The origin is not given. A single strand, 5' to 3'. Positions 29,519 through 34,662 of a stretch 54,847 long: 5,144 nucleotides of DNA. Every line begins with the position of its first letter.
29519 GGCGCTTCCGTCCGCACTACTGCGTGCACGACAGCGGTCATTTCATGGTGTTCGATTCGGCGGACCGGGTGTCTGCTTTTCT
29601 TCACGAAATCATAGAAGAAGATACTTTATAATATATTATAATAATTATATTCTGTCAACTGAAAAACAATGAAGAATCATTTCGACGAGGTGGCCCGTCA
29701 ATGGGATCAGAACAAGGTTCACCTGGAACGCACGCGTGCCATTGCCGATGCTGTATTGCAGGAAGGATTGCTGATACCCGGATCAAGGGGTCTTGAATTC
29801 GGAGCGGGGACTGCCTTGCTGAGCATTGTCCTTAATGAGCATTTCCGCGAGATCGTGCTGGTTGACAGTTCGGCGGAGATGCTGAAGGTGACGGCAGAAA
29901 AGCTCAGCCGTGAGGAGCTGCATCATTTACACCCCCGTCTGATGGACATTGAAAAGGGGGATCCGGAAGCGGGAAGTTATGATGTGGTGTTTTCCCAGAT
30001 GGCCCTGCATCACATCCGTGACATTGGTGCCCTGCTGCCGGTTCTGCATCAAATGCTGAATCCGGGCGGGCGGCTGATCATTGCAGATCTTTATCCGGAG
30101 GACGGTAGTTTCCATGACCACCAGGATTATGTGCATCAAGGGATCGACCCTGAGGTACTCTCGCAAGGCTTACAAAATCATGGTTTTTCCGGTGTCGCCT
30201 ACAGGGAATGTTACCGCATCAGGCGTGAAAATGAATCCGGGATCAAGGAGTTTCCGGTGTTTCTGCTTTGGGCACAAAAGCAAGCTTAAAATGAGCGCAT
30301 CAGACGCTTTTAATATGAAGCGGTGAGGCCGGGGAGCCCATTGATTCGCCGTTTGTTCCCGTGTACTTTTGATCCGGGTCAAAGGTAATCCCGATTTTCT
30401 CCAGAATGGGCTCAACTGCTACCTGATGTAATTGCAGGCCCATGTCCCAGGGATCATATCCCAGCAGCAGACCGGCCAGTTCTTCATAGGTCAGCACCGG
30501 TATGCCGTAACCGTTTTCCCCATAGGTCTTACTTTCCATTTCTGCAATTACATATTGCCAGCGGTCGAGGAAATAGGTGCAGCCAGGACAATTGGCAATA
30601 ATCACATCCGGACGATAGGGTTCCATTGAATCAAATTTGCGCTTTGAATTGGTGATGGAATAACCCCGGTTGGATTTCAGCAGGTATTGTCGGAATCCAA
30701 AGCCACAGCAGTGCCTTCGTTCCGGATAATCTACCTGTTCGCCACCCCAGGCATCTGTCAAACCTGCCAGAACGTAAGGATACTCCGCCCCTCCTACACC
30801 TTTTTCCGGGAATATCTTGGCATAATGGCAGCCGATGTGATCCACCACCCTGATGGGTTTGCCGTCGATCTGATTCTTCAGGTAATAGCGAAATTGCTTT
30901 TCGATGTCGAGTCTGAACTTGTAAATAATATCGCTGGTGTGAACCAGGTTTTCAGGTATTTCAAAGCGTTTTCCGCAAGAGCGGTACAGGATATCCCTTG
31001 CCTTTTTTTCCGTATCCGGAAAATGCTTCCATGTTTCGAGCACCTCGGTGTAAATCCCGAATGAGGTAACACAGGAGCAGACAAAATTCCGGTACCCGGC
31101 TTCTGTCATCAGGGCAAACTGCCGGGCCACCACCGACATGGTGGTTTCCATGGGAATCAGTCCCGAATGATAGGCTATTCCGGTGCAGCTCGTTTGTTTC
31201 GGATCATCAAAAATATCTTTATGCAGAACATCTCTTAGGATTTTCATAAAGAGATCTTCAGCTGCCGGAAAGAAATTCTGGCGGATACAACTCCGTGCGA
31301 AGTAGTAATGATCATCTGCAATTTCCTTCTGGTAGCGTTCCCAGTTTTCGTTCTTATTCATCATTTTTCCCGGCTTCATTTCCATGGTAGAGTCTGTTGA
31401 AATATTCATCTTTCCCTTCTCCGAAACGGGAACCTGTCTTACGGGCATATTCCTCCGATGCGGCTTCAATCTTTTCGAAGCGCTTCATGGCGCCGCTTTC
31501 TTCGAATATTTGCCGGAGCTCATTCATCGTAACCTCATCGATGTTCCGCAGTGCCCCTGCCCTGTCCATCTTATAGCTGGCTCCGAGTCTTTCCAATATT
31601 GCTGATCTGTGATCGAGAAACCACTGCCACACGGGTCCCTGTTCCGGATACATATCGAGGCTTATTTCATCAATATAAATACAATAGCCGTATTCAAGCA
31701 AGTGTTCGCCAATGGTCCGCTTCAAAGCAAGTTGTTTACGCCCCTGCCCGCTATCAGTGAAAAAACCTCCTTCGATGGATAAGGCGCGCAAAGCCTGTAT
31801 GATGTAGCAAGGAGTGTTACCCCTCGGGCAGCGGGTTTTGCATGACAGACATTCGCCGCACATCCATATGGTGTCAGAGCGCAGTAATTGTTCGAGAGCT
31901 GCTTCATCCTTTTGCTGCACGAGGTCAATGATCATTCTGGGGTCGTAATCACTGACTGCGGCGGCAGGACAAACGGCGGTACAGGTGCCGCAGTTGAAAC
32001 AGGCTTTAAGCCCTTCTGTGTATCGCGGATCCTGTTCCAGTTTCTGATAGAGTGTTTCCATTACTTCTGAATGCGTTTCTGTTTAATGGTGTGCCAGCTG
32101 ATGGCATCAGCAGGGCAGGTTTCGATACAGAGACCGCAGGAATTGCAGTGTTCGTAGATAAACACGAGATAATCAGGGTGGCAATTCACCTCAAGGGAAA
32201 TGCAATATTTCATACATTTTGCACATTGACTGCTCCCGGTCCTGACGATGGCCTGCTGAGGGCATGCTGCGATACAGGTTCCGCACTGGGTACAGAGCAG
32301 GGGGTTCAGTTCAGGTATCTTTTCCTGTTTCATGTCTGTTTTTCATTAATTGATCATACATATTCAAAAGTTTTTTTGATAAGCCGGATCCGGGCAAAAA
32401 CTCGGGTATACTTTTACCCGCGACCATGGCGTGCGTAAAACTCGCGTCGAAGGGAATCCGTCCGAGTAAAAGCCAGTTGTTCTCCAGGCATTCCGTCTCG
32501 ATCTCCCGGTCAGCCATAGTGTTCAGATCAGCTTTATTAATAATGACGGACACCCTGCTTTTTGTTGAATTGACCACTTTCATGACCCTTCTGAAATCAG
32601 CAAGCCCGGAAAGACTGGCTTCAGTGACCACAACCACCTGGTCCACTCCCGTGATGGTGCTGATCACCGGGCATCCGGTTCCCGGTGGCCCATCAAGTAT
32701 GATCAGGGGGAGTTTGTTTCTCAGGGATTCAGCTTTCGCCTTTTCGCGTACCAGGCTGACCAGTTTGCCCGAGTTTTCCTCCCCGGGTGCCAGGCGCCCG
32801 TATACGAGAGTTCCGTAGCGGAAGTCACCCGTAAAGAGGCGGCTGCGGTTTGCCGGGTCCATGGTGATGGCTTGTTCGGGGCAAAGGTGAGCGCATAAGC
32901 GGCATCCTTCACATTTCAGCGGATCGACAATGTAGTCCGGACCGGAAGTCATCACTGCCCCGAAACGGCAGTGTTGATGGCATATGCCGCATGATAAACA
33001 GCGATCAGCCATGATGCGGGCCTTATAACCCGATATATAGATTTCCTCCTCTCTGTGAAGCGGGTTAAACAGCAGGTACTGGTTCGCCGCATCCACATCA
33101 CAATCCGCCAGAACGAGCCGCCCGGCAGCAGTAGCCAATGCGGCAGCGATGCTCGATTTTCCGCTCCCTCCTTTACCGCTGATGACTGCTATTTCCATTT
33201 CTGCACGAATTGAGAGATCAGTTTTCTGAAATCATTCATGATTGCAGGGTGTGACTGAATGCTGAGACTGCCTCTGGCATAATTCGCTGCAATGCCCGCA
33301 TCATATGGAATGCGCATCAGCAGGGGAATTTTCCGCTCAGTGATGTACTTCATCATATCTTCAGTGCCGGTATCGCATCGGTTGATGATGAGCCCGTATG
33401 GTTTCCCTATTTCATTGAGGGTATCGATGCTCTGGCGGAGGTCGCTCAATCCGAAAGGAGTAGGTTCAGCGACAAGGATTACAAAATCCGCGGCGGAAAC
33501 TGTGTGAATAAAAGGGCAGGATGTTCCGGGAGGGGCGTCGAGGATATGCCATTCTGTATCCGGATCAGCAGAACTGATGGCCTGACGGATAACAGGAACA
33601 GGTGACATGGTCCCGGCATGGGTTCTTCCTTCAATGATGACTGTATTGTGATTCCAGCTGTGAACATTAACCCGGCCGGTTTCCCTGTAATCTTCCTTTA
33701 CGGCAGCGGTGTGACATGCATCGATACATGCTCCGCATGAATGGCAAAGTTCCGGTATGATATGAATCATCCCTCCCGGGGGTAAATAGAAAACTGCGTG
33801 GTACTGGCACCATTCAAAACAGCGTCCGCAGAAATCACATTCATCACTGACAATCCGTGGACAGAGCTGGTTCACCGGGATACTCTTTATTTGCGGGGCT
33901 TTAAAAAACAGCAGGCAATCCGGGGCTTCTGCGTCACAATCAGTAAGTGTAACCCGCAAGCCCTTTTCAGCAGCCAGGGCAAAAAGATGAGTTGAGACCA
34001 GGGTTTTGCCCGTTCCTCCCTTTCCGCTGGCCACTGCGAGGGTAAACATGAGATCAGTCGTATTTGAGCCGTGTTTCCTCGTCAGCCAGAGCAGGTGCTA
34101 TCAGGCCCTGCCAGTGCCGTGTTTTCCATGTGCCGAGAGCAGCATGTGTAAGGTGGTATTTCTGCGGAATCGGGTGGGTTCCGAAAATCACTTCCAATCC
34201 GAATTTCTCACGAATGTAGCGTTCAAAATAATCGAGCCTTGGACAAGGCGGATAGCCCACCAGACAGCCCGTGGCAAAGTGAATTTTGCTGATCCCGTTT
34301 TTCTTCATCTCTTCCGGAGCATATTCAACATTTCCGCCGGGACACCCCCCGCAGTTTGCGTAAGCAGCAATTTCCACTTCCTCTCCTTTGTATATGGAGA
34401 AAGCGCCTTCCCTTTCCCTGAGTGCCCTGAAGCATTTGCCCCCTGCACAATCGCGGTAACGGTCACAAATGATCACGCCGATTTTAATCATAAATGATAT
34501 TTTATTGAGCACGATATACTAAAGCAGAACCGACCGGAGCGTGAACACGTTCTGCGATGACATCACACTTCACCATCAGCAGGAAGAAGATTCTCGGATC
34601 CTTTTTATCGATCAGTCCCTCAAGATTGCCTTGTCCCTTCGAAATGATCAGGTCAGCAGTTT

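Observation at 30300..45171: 14-kb Hdr/Qmo-like redox supercluster with sulfur-relay, NAD(P)H, membrane and metallocluster-carrier modules but none of the partners that define known Hdr systems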

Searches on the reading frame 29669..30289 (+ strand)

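Call 4: search_protein_families(library=pfam, proteins=[window:29669-30289:+], max_evalue=0.01)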
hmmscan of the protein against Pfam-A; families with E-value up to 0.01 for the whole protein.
window:29669-30289:+ (206 aa): 10 families
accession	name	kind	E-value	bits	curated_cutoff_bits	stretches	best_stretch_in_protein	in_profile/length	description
PF13489.12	Methyltransf_23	-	1.4e-16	61.1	27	1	20-145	4-123/164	Methyltransferase domain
PF08242.18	Methyltransf_12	-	1.8e-16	61.1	30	1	42-136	1-98/98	Methyltransferase domain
PF08241.18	Methyltransf_11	-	2.2e-15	57.5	21.2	1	42-138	1-95/95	Methyltransferase domain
PF13649.12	Methyltransf_25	-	7.1e-15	55.9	27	1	42-134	2-97/97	Methyltransferase domain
PF13847.12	Methyltransf_31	-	9.9e-13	48.4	27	1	39-142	5-113/145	Methyltransferase domain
PF01135.25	PCMT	-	2.9e-06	27.6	20.3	1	29-138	68-171/210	Protein-L-isoaspartate(D-aspartate) O-methyltransferase (PCMT)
PF01209.24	Ubie_methyltran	-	3.1e-06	27.2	20.1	1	4-138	12-151/233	ubiE/COQ5 methyltransferase family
PF05891.18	Methyltransf_PK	-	4.4e-06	26.8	27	1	42-153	60-175/218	AdoMet dependent proline di-methyltransferase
PF05175.20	MTS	-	0.00048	20.2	23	1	39-138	33-138/170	Methyltransferase small domain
PF03848.20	TehB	-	0.0016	18.3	20.4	1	28-141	21-136/193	Tellurite resistance protein TehB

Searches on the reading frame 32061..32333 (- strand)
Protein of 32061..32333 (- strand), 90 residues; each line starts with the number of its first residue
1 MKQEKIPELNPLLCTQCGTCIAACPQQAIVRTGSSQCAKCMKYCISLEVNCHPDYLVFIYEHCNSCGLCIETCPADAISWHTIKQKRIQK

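Call 4: search_protein_families(library=pfam, proteins=[window:32061-32333:-], max_evalue=0.01)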
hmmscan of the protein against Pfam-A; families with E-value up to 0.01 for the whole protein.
window:32061-32333:- (90 aa): 12 families
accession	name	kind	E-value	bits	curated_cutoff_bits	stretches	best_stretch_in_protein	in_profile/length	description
PF00037.32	Fer4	-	6.4e-14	51.5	21.1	2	57-79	2-24/24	4Fe-4S binding domain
PF12838.12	Fer4_7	-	2.9e-11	44.1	27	3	14-77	2-52/52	4Fe-4S dicluster domain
PF12837.12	Fer4_6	-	4.5e-10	39.4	25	2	8-29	3-24/24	4Fe-4S binding domain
PF13187.11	Fer4_9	-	8.3e-09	35.8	27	3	62-88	1-27/52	4Fe-4S dicluster domain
PF12797.12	Fer4_2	-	1.9e-08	34.2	24.5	2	7-25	3-21/22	4Fe-4S binding domain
PF13237.11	Fer4_10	-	8.2e-08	32.5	25.5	2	9-46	4-50/53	4Fe-4S dicluster domain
PF13484.11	Fer4_16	-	1.3e-07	32.8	30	1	62-81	1-20/66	4Fe-4S double cluster binding domain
PF12800.12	Fer4_4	-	1.6e-07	31.5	24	2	13-26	3-16/17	4Fe-4S binding domain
PF14697.11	Fer4_21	-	9.3e-06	26.1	35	1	36-79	10-58/59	4Fe-4S dicluster domain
PF12798.12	Fer4_3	-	2.6e-05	25.1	27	0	63-77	1-15/15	4Fe-4S binding domain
PF25160.1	LdpA_Fe-S-bd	-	0.00011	22.3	27.6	0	13-30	27-44/49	LdpA Fe-S cluster-binding domain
PF13534.11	Fer4_17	-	0.00033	21.6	22.2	0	13-27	45-59/61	4Fe-4S dicluster domain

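Call 27: search_protein_families(library=ncbifam, proteins=[window:32061-32333:-], max_evalue=0.001)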
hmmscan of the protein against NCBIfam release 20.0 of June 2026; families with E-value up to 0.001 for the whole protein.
window:32061-32333:- (90 aa): 45 families (the best 25 are shown)
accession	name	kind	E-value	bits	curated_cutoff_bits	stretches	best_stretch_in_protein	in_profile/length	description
TIGR02179.1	PorD_KorD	subfamily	7e-10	38.9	60.05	1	35-79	28-73/78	2-oxoacid:acceptor oxidoreductase, delta subunit, pyruvate/2-ketoisovalerate family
NF041836.1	rnfB_Methano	equivalog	3.9e-09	36.4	445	2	3-31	162-190/265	Rnf electron transport complex subunit RnfB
NF005505.0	PRK07118.1-4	equivalog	8.3e-09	35.3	378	2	2-30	161-189/265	Fe-S cluster domain-containing protein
NF040684.1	PorD_Arch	equivalog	3.2e-08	33.6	120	1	36-79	36-80/85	pyruvate synthase subunit PorD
NF038196.1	ferrodoxin_EFR1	subfamily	8.5e-08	32.5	75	1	36-87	188-238/242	EFR1 family ferrodoxin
NF040612.1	F420_dehyd_FpoI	exception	1.7e-07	31.1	180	0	61-86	82-107/135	F420H2 dehydrogenase subunit FpoI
TIGR04105.1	FeFe_hydrog_B1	subfamily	1.9e-07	30.1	450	1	8-80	138-207/462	monomeric [FeFe] hydrogenase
NF058577.1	FdxA_fam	equivalog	2e-07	31.1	65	1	58-80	4-26/52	4Fe-4S ferredoxin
NF007203.0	PRK09624.1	equivalog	5e-07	29.9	171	1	35-79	54-99/105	pyuvate ferredoxin oxidoreductase subunit delta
NF045874.1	Vhu_polyferre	exception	8.7e-07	28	600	0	36-80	200-245/381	F420-non-reducing hydrogenase associated-polyferredoxin VhuB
TIGR01971.1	NuoI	subfamily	9.6e-07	28.4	113.05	0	2-39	71-108/121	NADH-quinone oxidoreductase, chain I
NF045763.1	PhenlGlyoxDHPadF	equivalog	1.3e-06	28.5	150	1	33-78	32-77/78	NADH-dependent phenylglyoxylate dehydrogenase subunit delta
TIGR01944.1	rnfB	subfamily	2.3e-06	27.3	68.7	1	37-86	118-168/190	RnfABCDGE type electron transport complex subunit B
NF005503.0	PRK07118.1-2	equivalog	2.3e-06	27.1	252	1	3-82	158-233/292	RnfABCDGE type electron transport complex subunit B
NF040770.1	hetero_SS_HdrA2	exception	2.7e-06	25.8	1100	1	35-88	580-633/777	CoB-CoM heterodisulfide reductase HdrA2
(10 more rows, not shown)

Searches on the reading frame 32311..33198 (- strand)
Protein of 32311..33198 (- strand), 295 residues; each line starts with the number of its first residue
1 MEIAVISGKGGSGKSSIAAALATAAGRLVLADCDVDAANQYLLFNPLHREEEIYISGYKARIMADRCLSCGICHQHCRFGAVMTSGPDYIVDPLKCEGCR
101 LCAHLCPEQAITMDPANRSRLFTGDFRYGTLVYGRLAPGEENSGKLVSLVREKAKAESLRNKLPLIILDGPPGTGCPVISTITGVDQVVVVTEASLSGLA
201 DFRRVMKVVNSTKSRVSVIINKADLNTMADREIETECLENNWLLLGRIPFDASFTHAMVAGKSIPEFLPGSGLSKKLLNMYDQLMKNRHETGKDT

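Call 4: search_protein_families(library=pfam, proteins=[window:32311-33198:-], max_evalue=0.01)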
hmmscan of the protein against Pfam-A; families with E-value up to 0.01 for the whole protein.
window:32311-33198:- (295 aa): 17 families
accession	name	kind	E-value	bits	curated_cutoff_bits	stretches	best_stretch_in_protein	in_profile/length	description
PF10609.15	ParA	-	6e-13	49.2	27.1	2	161-284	110-245/246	NUBPL iron-transfer P-loop NTPase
PF01656.29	CbiA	-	3.9e-12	46.7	25.4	1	3-262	1-123/125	CobQ/CobB/MinD/ParA nucleotide binding domain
PF00037.32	Fer4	-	1.2e-10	41.2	21.1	2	89-112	1-24/24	4Fe-4S binding domain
PF12838.12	Fer4_7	-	1.4e-09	38.7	27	1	95-119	1-25/52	4Fe-4S dicluster domain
PF14697.11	Fer4_21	-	4.9e-08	33.4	35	1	60-113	1-59/59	4Fe-4S dicluster domain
PF13237.11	Fer4_10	-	2.9e-07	30.7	25.5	1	90-117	3-32/53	4Fe-4S dicluster domain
PF12837.12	Fer4_6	-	3.7e-07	30.2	25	2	91-111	4-24/24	4Fe-4S binding domain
PF13614.12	AAA_31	-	5.3e-07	30.2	27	1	155-215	110-170/177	AAA domain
PF13187.11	Fer4_9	-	1e-05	25.9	27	1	66-111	1-52/52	4Fe-4S dicluster domain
PF12797.12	Fer4_2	-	1.6e-05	25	24.5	0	89-108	3-22/22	4Fe-4S binding domain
PF13484.11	Fer4_16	-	3.1e-05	25.1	30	1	95-114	1-20/66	4Fe-4S double cluster binding domain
PF00142.24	Fer4_NifH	-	0.00011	22.2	25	0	186-289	142-249/271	4Fe-4S iron sulfur cluster binding proteins, NifH/frxC family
PF13534.11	Fer4_17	-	0.00028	21.8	22.2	0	63-77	42-56/61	4Fe-4S dicluster domain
PF03193.22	RsgA_GTPase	-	0.00081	19.7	30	0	182-230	20-70/174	RsgA GTPase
PF13191.12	AAA_16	-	0.0044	18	32.6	0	3-35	26-62/167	AAA ATPase domain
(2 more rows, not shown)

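Call 27: search_protein_families(library=ncbifam, proteins=[window:32311-33198:-], max_evalue=0.001)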
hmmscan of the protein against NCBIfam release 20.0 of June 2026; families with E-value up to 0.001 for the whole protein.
window:32311-33198:- (295 aa): 54 families (the best 25 are shown)
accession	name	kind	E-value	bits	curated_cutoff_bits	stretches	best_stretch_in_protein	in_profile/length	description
TIGR01969.1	minD_arch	subfamily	9.8e-14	51.1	201.75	2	157-290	103-236/251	cell division ATPase MinD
NF041546.1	ParA_partition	equivalog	1.1e-12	48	180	1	153-267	67-187/203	ParA family partition ATPase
NF040770.1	hetero_SS_HdrA2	exception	2.5e-11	42.4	1100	1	49-116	561-628/777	CoB-CoM heterodisulfide reductase HdrA2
NF041136.1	MrpORP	equivalog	2.8e-11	43.3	450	2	162-291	114-255/365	iron-sulfur cluster carrier protein MrpORP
NF041891.1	hdrA_Methbact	equivalog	3.9e-11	41.9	1300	1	53-123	560-630/762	ferredoxin:CoB-CoM heterodisulfide reductase subunit HdrA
TIGR01968.1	minD_bact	equivalog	3.5e-10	39.7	212.9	1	156-232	105-182/261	septum site-determining protein MinD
NF038196.1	ferrodoxin_EFR1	subfamily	6.4e-09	36.2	75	1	62-115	181-233/242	EFR1 family ferrodoxin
NF058577.1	FdxA_fam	equivalog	8.3e-09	35.5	65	1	62-110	4-52/52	4Fe-4S ferredoxin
TIGR03815.1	CpaE_hom_Actino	equivalog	4.8e-08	32.5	154.45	0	156-235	216-295/340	septum site-determining protein Ssd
TIGR02700.1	flavo_MJ0208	hypoth_equivalog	5e-08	32.5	251.35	1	50-112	133-195/234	dihydromethanopterin reductase (acceptor)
NF006183.0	PRK08318.1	equivalog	6.1e-08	31.8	335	1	58-118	335-402/422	NAD-dependent dihydropyrimidine dehydrogenase subunit PreA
TIGR02179.1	PorD_KorD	subfamily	1.4e-07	31.6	60.05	1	62-114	22-75/78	2-oxoacid:acceptor oxidoreductase, delta subunit, pyruvate/2-ketoisovalerate family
NF040684.1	PorD_Arch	equivalog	1.6e-07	31.3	120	1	60-114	27-82/85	pyruvate synthase subunit PorD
TIGR01944.1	rnfB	subfamily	3e-07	30.2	68.7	1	50-118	98-167/190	RnfABCDGE type electron transport complex subunit B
NF007202.0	PRK09623.1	equivalog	4.2e-07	30.2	166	1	60-114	46-101/105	3-methyl-2-oxobutanoate dehydrogenase subunit delta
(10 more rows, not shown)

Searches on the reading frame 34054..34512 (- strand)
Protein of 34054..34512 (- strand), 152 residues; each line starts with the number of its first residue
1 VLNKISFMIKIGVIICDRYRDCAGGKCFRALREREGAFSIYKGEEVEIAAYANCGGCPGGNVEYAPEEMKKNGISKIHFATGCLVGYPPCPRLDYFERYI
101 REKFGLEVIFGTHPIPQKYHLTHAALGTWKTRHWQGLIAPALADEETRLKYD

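Call 4: search_protein_families(library=pfam, proteins=[window:34054-34512:-], max_evalue=0.01)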
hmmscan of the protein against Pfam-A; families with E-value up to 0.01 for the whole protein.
window:34054-34512:- (152 aa): 1 family
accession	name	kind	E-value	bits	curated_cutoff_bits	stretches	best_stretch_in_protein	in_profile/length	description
PF08821.16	CGGC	-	1e-28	100.1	27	1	10-113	1-106/106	CGGC domain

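Call 27: search_protein_families(library=ncbifam, proteins=[window:34054-34491:-], max_evalue=0.001)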
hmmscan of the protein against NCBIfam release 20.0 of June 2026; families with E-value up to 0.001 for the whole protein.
window:34054-34491:- (145 aa): 0 families
